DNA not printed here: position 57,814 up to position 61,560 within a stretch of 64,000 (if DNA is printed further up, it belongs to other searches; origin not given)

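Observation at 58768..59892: Large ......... intein inserted at the catalytic NPC|GEQ block of class II RNR (nrdJ)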

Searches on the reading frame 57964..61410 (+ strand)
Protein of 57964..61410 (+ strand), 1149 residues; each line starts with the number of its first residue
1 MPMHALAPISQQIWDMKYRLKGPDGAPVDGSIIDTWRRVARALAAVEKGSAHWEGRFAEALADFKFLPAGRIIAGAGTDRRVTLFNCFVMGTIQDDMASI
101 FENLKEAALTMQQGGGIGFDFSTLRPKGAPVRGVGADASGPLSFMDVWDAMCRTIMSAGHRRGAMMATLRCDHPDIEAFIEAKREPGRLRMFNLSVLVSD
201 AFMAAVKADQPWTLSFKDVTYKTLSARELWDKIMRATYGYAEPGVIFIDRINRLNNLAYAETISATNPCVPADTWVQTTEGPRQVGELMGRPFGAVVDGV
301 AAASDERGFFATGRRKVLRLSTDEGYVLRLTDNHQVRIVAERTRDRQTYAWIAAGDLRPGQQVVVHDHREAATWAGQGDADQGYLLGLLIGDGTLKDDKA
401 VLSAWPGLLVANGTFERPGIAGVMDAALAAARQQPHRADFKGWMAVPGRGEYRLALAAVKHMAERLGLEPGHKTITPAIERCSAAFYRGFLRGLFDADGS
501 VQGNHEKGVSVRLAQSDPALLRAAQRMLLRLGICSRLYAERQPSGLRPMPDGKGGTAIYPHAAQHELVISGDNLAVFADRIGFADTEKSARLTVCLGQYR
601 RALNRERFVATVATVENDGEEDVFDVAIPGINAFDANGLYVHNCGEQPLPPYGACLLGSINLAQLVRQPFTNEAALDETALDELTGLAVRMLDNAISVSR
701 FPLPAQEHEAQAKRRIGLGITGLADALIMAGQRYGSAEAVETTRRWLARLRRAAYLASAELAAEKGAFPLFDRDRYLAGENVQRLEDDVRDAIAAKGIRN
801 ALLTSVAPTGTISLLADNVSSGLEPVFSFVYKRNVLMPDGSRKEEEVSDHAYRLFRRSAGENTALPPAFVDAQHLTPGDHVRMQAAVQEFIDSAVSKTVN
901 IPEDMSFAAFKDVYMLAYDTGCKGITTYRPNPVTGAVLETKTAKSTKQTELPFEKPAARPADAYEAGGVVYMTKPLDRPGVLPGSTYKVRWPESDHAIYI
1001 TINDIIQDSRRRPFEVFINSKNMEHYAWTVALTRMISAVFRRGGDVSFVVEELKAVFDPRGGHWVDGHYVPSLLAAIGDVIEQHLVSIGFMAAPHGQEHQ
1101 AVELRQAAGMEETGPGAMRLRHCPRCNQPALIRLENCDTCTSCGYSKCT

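Call 4: search_protein_families(library=pfam, proteins=[window:57964-61410:+], max_evalue=0.01)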
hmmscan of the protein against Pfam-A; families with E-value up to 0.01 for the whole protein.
window:57964-61410:+ (1149 aa): 6 families
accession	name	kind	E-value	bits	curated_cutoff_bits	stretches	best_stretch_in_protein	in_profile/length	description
PF02867.20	Ribonuc_red_lgC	-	1.3e-120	404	23.9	1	86-928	2-523/523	Ribonucleotide reductase, barrel domain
PF14528.11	LAGLIDADG_3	-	5.3e-24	84.7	22.5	1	486-582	2-82/82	LAGLIDADG-like domain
PF00317.26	Ribonuc_red_lgN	-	2.8e-12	46.9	28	1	8-81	5-77/77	Ribonucleotide reductase, all-alpha domain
PF12637.14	TSCPD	-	2.8e-11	44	22.8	1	986-1085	2-88/88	TSCPD domain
PF14890.11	Intein_splicing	-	3.6e-06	27.3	35.8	1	310-643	42-155/155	Intein splicing domain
PF01079.26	Hint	-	0.00037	20.6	29.7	1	314-370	64-121/213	Hint module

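Call 5: search_protein_families(library=ncbifam, proteins=[window:57964-61410:+], max_evalue=0.01)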
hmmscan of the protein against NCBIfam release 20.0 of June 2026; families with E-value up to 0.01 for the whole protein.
window:57964-61410:+ (1149 aa): 26 families (the best 25 are shown)
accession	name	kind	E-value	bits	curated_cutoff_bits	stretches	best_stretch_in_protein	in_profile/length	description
TIGR02504.1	NrdJ_Z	equivalog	1.5e-168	562.1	399.95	2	644-934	282-602/606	adenosylcobalamin-dependent ribonucleoside-diphosphate reductase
NF006417.0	PRK08665.1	equivalog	1.1e-156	523.1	961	2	643-1148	279-758/759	vitamin B12-dependent ribonucleotide reductase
NF005401.0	PRK06948.1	subfamily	1.3e-148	496.4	906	2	642-948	290-600/604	ribonucleotide reductase-like protein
NF006207.0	PRK08332.1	equivalog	1.1e-104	351.1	2400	3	310-836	941-1443/1684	vitamin B12-dependent ribonucleotide reductase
NF005991.0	PRK08115.1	equivalog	3.6e-103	346.2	854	3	641-942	476-781/858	vitamin B12-dependent ribonucleotide reductase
NF005010.0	PRK06406.1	subfamily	2e-99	333.9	1125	2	643-948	435-735/771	vitamin B12-dependent ribonucleotide reductase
TIGR02506.1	NrdE_NrdA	equivalog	6e-79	266.1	341.05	3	653-924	308-609/616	ribonucleoside-diphosphate reductase subunit alpha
NF005122.0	PRK06556.1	equivalog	2.9e-71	240.4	859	5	77-184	151-257/960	vitamin B12-dependent ribonucleotide reductase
NF005736.0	PRK07562.1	equivalog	5.8e-52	176.5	1737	5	193-269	398-476/1222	vitamin B12-dependent ribonucleotide reductase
NF005101.0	PRK06539.1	equivalog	9.8e-51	172.7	988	2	17-216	159-358/822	ribonucleoside-diphosphate reductase subunit alpha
NF006577.0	PRK09102.1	equivalog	1.1e-50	172.6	620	2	31-258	43-269/604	ribonucleoside-diphosphate reductase subunit alpha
NF005544.0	PRK07207.1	equivalog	1e-48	165.9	965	2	37-214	325-504/965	ribonucleoside-diphosphate reductase subunit alpha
NF006279.0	PRK08447.1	equivalog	7.3e-44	150.3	1082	3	17-214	148-346/789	ribonucleoside-diphosphate reductase subunit alpha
NF006665.0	PRK09209.1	equivalog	3.2e-43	148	1057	2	653-929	489-747/761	ribonucleoside-diphosphate reductase subunit alpha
NF009029.0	PRK12365.1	equivalog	1.7e-38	132.2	1350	2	28-216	399-589/1046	ribonucleoside-diphosphate reductase subunit alpha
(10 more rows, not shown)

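Call 8: find_homologous_proteins(query=window:57964-61410:+, max_evalue=1e-20)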
Query window:57964-61410:+ (1149 aa): 8000 proteins with E <= 1e-20 among 8000 candidates; the best 120 are listed.
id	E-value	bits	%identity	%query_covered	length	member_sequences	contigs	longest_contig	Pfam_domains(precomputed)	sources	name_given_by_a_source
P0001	0.0e+0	2634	100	100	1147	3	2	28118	PF02867.21,PF00317.27,PF14528.12,PF12637.15,PF14890.12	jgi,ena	-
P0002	0.0e+0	1842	71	100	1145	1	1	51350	PF02867.21,PF00317.27,PF14528.12,PF12637.15,PF14890.12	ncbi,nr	ncbi:MAG: ribonucleoside reductase [Alphaproteobacteria bacterium]|nr:ribonucleoside reductase [Alph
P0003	0.0e+0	1839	71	100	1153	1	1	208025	PF02867.21,PF00317.27,PF14528.12,PF12637.15,PF14890.12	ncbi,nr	ncbi:MAG: intein-containing adenosylcobalamin-dependent ribonucleoside-diphosphate reductase [Alphap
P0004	0.0e+0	1837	70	100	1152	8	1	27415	PF02867.21,PF00317.27,PF14528.12,PF12637.15,PF14890.12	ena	-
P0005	0.0e+0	1832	71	100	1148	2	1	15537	PF02867.21,PF00317.27,PF14528.12,PF12637.15,PF14890.12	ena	-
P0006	0.0e+0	1829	70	100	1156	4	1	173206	PF02867.21,PF00317.27,PF14528.12,PF12637.15,PF14890.12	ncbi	-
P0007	0.0e+0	1827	70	100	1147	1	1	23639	PF02867.21,PF00317.27,PF14528.12,PF12637.15,PF14890.12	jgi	-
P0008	0.0e+0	1826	70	100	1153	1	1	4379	PF02867.21,PF00317.27,PF14528.12,PF12637.15,PF14890.12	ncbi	-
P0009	0.0e+0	1826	70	100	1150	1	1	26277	PF02867.21,PF00317.27,PF14528.12,PF12637.15,PF14890.12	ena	-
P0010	0.0e+0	1824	69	100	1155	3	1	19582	PF02867.21,PF00317.27,PF14528.12,PF12637.15,PF14890.12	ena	-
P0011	0.0e+0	1822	69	100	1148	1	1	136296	PF02867.21,PF00317.27,PF14528.12,PF12637.15,PF14890.12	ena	-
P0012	0.0e+0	1822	70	100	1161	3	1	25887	PF02867.21,PF00317.27,PF14528.12,PF12637.15,PF14890.12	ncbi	-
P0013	0.0e+0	1821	70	100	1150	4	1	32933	PF02867.21,PF00317.27,PF14528.12,PF12637.15,PF14890.12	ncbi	-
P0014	0.0e+0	1821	69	100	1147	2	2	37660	PF02867.21,PF00317.27,PF14528.12,PF12637.15,PF14890.12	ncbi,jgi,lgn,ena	-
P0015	0.0e+0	1820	69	100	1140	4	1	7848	PF02867.21,PF00317.27,PF14528.12,PF12637.15,PF14890.12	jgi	jgi:ribonucleoside-diphosphate reductase alpha chain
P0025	0.0e+0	1810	70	99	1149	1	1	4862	PF02867.21,PF00317.27,PF14528.12,PF12637.15,PF14890.12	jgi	jgi:ribonucleoside-diphosphate reductase alpha chain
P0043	0.0e+0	1797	68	100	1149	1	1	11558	PF02867.21,PF00317.27,PF14528.12,PF12637.15,PF14890.12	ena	-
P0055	0.0e+0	1791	69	100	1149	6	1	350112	PF02867.21,PF00317.27,PF14528.12,PF12637.15,PF14890.12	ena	-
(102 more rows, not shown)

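Call 17: find_encoding_contigs(protein=P0001, flank=3000, max_places=3)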
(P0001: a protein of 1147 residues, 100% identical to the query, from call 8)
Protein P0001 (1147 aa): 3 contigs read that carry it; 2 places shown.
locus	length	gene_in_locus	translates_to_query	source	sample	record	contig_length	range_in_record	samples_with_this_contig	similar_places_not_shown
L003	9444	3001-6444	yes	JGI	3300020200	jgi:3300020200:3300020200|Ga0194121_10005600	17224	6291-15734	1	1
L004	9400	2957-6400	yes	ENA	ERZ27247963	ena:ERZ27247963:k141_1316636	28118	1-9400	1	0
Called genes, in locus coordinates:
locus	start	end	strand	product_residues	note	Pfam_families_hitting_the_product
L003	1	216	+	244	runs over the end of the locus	PF05988:DUF899, PF00578:AhpC-TSA (faint)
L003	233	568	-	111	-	PF02452:PemK_toxin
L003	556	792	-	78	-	PF04014:MazE_antitoxin (weak)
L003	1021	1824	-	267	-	PF12973:Cupin_7, PF07883:Cupin_2 (faint), PF12973:Cupin_7, PF14499:DUF4437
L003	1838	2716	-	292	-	PF06314:ADC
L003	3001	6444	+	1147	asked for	PF00317:Ribonuc_red_lgN, PF02867:Ribonuc_red_lgC, PF14890:Intein_splicing (weak), PF14528:LAGLIDADG_3, PF12637:TSCPD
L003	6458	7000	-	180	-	PF04752:ChaC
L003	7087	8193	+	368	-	PF09898:DUF2125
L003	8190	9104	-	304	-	PF03807:F420_oxidored (weak), PF02153:PDH_N, PF20463:PDH_C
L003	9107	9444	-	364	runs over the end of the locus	PF00155:Aminotran_1_2, PF01041:DegT_DnrJ_EryC1 (weak)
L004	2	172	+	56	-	?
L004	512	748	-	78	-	PF04014:MazE_antitoxin (weak)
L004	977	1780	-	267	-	PF12973:Cupin_7, PF07883:Cupin_2 (faint), PF12973:Cupin_7, PF14499:DUF4437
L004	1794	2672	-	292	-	PF06314:ADC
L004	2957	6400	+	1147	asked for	PF00317:Ribonuc_red_lgN, PF02867:Ribonuc_red_lgC, PF14890:Intein_splicing (weak), PF14528:LAGLIDADG_3, PF12637:TSCPD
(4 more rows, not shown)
